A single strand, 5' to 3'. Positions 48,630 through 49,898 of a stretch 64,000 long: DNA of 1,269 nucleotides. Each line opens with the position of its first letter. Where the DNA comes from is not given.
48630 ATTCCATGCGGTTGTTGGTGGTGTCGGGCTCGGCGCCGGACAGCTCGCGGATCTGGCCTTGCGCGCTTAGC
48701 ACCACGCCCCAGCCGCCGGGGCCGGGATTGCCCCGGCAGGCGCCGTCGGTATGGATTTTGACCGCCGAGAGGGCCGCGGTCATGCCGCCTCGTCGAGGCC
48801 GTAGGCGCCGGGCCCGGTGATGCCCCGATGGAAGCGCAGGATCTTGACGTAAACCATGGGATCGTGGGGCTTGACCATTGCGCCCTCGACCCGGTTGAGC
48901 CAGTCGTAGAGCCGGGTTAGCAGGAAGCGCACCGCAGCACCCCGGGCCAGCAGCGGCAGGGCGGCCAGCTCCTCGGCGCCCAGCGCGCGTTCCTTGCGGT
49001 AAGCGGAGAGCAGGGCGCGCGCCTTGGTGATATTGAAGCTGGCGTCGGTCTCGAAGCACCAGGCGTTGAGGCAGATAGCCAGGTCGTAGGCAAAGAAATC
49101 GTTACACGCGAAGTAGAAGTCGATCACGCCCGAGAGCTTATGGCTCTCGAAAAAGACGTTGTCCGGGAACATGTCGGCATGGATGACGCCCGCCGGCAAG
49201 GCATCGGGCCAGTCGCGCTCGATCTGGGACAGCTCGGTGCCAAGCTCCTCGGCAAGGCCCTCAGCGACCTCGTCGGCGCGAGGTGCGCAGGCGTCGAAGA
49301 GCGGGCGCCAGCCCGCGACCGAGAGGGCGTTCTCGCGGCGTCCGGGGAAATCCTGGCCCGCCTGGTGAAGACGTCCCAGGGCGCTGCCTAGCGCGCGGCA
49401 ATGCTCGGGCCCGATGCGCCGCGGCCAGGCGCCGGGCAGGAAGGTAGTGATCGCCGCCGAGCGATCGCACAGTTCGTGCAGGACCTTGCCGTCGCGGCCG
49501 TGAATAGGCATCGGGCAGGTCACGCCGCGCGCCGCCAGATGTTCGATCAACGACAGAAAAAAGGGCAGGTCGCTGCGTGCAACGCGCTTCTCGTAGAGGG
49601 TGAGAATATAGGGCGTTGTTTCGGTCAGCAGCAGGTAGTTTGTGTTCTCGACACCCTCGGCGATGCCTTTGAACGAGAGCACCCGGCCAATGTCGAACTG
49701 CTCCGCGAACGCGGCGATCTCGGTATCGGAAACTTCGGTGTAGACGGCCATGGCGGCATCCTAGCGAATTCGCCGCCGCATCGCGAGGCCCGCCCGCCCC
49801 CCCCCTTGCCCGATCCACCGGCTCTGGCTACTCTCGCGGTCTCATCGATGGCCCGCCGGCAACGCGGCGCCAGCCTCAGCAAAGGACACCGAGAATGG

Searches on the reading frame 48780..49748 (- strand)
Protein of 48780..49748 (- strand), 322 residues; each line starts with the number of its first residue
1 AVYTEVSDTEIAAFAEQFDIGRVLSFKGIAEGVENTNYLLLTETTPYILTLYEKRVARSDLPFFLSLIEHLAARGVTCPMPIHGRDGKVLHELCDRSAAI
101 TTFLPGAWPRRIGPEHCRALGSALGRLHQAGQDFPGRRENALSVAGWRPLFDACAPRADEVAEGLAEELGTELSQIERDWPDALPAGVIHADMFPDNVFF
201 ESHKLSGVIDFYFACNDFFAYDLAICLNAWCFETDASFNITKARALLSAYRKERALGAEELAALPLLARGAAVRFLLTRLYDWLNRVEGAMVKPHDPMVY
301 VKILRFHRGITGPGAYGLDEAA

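Call 59: find_homologous_proteins(query=window:48780-49748:-, max_evalue=1e-60)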
Query window:48780-49748:- (322 aa): 7999 proteins with E <= 1e-60 among 8000 candidates; the best 120 are listed.
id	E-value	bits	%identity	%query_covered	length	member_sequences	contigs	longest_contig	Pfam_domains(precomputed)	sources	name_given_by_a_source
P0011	1.2e-206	703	95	100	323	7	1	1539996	PF01636.30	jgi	jgi:homoserine kinase type II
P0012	7.0e-200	681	91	100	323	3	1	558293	PF01636.30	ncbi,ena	-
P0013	2.7e-198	676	92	100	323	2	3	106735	PF01636.30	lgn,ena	-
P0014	2.5e-192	656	88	99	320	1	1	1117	PF01636.30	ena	-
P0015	2.8e-168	577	78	100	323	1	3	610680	PF01636.30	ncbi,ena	-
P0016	1.7e-156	538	72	100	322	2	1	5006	PF01636.30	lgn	-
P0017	6.2e-154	530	71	100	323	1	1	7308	PF01636.30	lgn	-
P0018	7.8e-154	530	71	100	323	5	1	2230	PF01636.30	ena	-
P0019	3.6e-152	524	71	99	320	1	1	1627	PF01636.30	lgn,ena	-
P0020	1.3e-151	522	70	99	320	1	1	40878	PF01636.30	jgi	-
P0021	1.4e-151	522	71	99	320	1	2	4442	PF01636.30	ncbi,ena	ncbi:MAG: homoserine kinase [Alphaproteobacteria bacterium]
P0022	8.7e-151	519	70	99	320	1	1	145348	PF01636.30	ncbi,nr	ncbi:MAG: homoserine kinase [Alphaproteobacteria bacterium]|nr:homoserine kinase [Alphaproteobacteri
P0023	9.1e-151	519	71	99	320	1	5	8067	PF01636.30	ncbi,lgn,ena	-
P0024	1.0e-150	519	71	99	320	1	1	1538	PF01636.30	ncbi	-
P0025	2.0e-150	518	71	99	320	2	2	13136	PF01636.30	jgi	jgi:homoserine kinase type II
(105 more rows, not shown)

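Call 60: find_encoding_contigs(protein=P0012, flank=6000, max_places=2)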
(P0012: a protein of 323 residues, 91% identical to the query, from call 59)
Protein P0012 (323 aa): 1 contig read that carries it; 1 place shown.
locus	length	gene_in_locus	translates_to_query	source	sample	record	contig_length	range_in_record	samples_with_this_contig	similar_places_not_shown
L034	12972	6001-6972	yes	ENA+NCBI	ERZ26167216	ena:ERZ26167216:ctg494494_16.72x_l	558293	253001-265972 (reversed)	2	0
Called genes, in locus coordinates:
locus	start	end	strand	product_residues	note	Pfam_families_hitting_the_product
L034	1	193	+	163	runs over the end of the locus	PF02326:YMF19 (weak), PF00430:ATP-synt_B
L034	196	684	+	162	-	PF05405:Mt_ATP-synt_B, PF00430:ATP-synt_B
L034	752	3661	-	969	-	PF02347:GDC-P, PF21478:GcvP2_C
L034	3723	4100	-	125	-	PF01597:GCV_H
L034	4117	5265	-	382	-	PF01571:GCV_T, PF08669:GCV_T_C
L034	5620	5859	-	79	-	PF09360:zf-CDGSH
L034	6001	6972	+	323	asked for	PF01636:APH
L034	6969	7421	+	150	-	PF00075:RNase_H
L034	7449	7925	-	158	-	PF00578:AhpC-TSA, PF08534:Redoxin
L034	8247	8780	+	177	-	PF02622:DUF179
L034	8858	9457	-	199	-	PF13302:Acetyltransf_3, PF13420:Acetyltransf_4 (weak), PF00583:Acetyltransf_1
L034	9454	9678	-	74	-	PF01206:TusA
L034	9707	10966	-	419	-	PF00675:Peptidase_M16, PF05193:Peptidase_M16_C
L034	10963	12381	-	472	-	PF14821:Thr_synth_N, PF00291:PALP, PF24857:THR4_C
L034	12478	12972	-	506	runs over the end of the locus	PF02074:Peptidase_M32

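Call 61: find_encoding_contigs(protein=P0011, flank=6000, max_places=2)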
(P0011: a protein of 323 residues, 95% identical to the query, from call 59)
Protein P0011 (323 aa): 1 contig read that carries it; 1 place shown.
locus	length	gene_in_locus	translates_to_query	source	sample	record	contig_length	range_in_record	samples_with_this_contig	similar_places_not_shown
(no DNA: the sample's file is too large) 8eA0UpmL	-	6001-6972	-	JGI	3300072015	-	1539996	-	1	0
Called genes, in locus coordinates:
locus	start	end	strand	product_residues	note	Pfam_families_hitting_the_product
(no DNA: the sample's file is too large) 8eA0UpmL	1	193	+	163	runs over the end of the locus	PF02326:YMF19 (weak), PF00430:ATP-synt_B, PF05405:Mt_ATP-synt_B (weak)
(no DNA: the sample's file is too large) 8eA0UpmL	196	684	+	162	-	PF05405:Mt_ATP-synt_B, PF00430:ATP-synt_B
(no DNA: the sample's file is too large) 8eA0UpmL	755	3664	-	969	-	PF02347:GDC-P, PF21478:GcvP2_C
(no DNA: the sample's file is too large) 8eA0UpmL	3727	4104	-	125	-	PF01597:GCV_H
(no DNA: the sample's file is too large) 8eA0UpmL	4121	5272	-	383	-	PF01571:GCV_T, PF08669:GCV_T_C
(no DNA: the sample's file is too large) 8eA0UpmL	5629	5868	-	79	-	PF09360:zf-CDGSH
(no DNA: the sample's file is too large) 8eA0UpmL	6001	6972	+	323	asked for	PF01636:APH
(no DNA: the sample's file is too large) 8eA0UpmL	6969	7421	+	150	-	PF00075:RNase_H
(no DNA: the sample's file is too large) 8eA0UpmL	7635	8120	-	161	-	PF00578:AhpC-TSA, PF08534:Redoxin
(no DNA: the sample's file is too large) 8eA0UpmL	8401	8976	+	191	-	PF02622:DUF179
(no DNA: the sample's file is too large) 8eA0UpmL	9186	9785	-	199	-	PF13302:Acetyltransf_3, PF00583:Acetyltransf_1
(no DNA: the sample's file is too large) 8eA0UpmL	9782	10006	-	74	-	PF01206:TusA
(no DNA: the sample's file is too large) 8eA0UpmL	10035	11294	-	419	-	PF00675:Peptidase_M16, PF05193:Peptidase_M16_C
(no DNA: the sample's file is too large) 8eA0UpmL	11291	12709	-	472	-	PF14821:Thr_synth_N, PF00291:PALP, PF24857:THR4_C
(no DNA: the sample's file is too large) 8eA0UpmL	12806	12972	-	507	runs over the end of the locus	PF02074:Peptidase_M32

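Call 62: find_encoding_contigs(protein=P0013, flank=6000, max_places=2)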
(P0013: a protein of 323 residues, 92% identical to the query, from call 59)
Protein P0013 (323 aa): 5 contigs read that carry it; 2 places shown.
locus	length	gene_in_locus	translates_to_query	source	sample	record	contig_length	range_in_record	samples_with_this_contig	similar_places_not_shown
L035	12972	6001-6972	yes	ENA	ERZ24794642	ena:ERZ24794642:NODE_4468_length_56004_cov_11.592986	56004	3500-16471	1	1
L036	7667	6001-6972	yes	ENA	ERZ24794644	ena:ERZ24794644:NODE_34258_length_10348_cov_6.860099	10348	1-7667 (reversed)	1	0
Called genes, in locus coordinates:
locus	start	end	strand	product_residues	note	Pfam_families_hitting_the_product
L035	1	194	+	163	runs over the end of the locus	PF00430:ATP-synt_B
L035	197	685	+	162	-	PF05405:Mt_ATP-synt_B, PF00430:ATP-synt_B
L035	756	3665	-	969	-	PF02347:GDC-P, PF21478:GcvP2_C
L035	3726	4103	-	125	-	PF01597:GCV_H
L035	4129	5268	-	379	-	PF01571:GCV_T, PF08669:GCV_T_C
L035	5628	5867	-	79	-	PF09360:zf-CDGSH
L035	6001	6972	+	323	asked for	PF01636:APH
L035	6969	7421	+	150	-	PF00075:RNase_H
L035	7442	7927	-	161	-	PF00578:AhpC-TSA, PF08534:Redoxin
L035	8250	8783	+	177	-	PF02622:DUF179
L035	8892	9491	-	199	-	PF13302:Acetyltransf_3, PF00583:Acetyltransf_1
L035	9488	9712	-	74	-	PF01206:TusA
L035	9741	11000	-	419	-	PF00675:Peptidase_M16, PF05193:Peptidase_M16_C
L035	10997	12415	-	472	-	PF14821:Thr_synth_N, PF00291:PALP, PF24857:THR4_C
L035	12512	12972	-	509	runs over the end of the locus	PF02074:Peptidase_M32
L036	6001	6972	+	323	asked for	PF01636:APH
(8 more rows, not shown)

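Call 63: find_encoding_contigs(protein=P0015, flank=6000, max_places=2)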
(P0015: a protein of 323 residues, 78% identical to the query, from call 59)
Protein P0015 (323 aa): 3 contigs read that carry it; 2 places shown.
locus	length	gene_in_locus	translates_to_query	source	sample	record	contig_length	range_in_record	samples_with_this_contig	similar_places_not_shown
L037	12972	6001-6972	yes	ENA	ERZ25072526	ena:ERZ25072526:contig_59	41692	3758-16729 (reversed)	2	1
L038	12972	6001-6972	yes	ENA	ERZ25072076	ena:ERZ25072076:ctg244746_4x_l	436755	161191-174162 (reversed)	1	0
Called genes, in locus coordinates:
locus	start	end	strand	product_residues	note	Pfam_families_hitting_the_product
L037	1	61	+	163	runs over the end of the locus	PF02326:YMF19 (weak), PF00430:ATP-synt_B, PF05405:Mt_ATP-synt_B (weak)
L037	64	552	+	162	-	PF00430:ATP-synt_B, PF05405:Mt_ATP-synt_B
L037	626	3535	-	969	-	PF02347:GDC-P, PF21478:GcvP2_C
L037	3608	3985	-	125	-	PF01597:GCV_H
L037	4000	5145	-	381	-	PF01571:GCV_T, PF08669:GCV_T_C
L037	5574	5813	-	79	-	PF09360:zf-CDGSH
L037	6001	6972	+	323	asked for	PF01636:APH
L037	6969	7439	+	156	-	PF00075:RNase_H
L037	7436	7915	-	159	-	PF00578:AhpC-TSA, PF08534:Redoxin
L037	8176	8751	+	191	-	PF02622:DUF179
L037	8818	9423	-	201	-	PF13302:Acetyltransf_3, PF13420:Acetyltransf_4, PF00583:Acetyltransf_1, PF13523:Acetyltransf_8 (faint)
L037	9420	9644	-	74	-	PF01206:TusA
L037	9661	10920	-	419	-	PF00675:Peptidase_M16, PF05193:Peptidase_M16_C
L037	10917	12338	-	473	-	PF14821:Thr_synth_N, PF00291:PALP, PF24857:THR4_C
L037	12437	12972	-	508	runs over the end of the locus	PF02074:Peptidase_M32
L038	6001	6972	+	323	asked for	PF01636:APH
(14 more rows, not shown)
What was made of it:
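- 48331..48783 (-): Right flank: rnhA (RNase H). Native; not part of the element. Synteny is shown in calls 60-63.
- Their rnhA-prx stop codons are 213, 20, 27 and -4 nt apart, against 1,966 nt here (calls 59-63).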
